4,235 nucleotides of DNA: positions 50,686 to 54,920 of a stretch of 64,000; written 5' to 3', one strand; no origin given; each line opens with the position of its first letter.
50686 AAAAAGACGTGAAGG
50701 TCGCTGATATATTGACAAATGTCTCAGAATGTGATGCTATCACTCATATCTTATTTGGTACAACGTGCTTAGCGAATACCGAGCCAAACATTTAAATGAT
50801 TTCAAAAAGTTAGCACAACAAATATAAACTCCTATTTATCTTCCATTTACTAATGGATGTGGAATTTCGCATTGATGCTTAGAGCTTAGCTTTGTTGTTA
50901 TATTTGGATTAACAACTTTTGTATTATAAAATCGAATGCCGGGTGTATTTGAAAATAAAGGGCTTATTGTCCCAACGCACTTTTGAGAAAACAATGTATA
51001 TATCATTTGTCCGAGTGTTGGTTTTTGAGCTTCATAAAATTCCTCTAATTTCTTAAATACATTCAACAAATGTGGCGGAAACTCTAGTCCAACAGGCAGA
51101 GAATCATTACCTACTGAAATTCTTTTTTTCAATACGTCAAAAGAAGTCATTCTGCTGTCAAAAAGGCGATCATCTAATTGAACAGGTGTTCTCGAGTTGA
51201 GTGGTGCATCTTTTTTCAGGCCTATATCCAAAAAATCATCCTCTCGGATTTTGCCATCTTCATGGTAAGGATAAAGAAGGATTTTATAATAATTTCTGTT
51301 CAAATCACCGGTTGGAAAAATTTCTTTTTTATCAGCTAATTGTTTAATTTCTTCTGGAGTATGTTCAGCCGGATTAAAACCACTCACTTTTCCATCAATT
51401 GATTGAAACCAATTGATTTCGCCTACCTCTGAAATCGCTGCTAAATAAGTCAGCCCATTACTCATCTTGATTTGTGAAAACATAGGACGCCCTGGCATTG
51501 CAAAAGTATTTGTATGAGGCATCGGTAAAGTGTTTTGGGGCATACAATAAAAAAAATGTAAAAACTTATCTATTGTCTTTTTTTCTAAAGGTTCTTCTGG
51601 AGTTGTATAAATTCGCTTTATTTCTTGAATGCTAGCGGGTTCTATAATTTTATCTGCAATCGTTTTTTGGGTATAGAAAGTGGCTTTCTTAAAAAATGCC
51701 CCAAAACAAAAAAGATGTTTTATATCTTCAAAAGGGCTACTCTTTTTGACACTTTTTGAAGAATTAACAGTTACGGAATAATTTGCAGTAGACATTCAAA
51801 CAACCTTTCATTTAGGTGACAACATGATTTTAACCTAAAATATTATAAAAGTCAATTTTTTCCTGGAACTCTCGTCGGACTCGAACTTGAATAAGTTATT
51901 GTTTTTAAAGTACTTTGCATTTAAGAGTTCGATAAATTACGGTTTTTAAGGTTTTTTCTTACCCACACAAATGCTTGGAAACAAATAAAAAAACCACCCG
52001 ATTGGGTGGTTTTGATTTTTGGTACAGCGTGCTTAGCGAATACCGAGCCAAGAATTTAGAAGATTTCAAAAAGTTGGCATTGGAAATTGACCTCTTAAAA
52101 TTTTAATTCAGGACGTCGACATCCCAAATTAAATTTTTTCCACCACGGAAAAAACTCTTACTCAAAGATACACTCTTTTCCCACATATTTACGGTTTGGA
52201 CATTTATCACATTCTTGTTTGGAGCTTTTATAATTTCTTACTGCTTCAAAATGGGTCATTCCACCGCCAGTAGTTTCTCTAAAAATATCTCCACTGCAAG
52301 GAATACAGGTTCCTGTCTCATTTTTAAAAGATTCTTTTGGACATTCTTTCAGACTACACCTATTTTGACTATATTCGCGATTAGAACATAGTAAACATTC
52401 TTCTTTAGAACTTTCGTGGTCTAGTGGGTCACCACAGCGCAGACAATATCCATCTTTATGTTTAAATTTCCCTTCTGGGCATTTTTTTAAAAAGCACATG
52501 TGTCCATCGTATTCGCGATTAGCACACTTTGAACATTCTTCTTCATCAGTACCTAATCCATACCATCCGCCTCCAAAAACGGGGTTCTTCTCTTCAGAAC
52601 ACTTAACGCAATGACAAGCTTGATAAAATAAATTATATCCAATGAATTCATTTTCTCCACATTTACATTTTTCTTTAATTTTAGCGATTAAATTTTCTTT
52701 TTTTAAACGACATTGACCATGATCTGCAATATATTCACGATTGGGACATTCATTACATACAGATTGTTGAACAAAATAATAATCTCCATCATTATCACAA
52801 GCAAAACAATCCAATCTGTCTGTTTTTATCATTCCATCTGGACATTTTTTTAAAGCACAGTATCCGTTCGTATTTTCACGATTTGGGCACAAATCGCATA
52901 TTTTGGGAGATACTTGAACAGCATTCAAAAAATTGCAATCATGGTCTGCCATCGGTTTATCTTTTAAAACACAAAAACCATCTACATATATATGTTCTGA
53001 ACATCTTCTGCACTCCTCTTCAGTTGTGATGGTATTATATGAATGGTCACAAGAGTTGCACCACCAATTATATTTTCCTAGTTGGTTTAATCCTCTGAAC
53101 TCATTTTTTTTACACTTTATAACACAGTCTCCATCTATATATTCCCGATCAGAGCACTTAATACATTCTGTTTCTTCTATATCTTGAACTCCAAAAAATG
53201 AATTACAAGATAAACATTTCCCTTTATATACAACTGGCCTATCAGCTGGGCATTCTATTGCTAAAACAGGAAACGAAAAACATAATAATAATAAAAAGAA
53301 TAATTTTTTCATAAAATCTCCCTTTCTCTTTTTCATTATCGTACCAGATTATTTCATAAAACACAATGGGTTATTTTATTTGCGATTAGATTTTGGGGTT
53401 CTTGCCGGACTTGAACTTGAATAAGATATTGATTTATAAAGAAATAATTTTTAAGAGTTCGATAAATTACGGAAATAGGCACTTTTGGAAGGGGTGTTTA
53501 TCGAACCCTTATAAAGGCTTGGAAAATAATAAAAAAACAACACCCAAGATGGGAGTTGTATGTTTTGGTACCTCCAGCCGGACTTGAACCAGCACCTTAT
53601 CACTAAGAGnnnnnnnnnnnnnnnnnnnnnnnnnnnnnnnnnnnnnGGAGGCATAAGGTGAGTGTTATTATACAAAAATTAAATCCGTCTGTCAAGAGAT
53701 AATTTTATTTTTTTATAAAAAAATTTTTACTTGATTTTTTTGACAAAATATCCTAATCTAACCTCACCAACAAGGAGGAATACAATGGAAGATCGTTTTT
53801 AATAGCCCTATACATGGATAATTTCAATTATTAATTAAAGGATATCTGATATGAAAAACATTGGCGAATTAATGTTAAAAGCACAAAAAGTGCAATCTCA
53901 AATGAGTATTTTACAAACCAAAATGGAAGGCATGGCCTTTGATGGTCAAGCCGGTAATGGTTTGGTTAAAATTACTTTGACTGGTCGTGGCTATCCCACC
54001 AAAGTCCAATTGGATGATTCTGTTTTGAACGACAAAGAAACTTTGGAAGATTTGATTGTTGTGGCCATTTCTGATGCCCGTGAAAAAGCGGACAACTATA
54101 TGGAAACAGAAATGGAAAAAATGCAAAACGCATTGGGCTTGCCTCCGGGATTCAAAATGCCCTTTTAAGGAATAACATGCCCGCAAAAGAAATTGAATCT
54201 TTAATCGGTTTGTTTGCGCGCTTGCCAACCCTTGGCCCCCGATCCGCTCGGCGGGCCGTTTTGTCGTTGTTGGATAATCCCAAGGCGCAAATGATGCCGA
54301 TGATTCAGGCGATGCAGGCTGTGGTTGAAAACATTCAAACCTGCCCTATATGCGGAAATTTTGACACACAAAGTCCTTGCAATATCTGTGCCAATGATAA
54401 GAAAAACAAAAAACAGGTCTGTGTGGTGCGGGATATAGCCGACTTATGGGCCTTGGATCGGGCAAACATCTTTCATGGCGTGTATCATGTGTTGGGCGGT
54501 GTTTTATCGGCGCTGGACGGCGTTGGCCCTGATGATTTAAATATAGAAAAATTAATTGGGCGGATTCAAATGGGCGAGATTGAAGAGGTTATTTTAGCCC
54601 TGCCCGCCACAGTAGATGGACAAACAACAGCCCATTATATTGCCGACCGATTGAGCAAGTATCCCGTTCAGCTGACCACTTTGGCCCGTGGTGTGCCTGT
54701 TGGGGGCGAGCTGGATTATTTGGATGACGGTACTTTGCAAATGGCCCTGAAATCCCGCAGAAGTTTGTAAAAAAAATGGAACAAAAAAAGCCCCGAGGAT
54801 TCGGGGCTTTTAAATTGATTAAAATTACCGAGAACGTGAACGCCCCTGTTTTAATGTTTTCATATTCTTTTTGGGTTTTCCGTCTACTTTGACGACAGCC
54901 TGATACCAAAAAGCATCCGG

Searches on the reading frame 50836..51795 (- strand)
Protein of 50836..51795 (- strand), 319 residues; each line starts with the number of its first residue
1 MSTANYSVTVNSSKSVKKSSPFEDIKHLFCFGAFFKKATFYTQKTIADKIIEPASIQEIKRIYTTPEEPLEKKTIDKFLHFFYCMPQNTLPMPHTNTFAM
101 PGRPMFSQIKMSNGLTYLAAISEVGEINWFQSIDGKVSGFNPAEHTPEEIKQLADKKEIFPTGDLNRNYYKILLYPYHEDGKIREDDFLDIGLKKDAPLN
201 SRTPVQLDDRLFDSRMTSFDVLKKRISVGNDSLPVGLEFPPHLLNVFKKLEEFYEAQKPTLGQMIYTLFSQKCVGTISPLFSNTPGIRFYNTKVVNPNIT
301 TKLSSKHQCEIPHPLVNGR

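Call 13: search_protein_families(library=pfam, proteins=[window:50836-51795:-], max_evalue=0.001)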
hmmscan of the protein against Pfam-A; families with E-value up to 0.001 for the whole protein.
window:50836-51795:- (319 aa): 0 families

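Call 73: search_protein_families(library=pfam, proteins=[window:50836-51795:-], max_evalue=0.01)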
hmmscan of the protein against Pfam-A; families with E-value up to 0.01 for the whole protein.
window:50836-51795:- (319 aa): 0 families

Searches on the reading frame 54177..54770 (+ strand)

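Call 13: search_protein_families(library=pfam, proteins=[window:54177-54770:+], max_evalue=0.001)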
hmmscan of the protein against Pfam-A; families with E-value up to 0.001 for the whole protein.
window:54177-54770:+ (197 aa): 5 families
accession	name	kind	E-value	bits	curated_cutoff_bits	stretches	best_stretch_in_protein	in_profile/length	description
PF13662.12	Toprim_4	-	5.5e-24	84.6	25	1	80-170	2-85/85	Toprim domain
PF21175.2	RecR_C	-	4.3e-11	42.4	22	1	172-195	1-24/24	RecR, C-terminal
PF21176.3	RecR_HhH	-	9.8e-08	32.1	27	1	6-49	1-44/45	RecR, helix-hairpin-helix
PF02132.21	RecR_ZnF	-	1.2e-06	28.6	22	1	53-73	1-21/21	RecR, Cys4-zinc finger domain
PF01751.28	Toprim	-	0.00067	20.2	23.1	0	81-161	2-86/96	Toprim domain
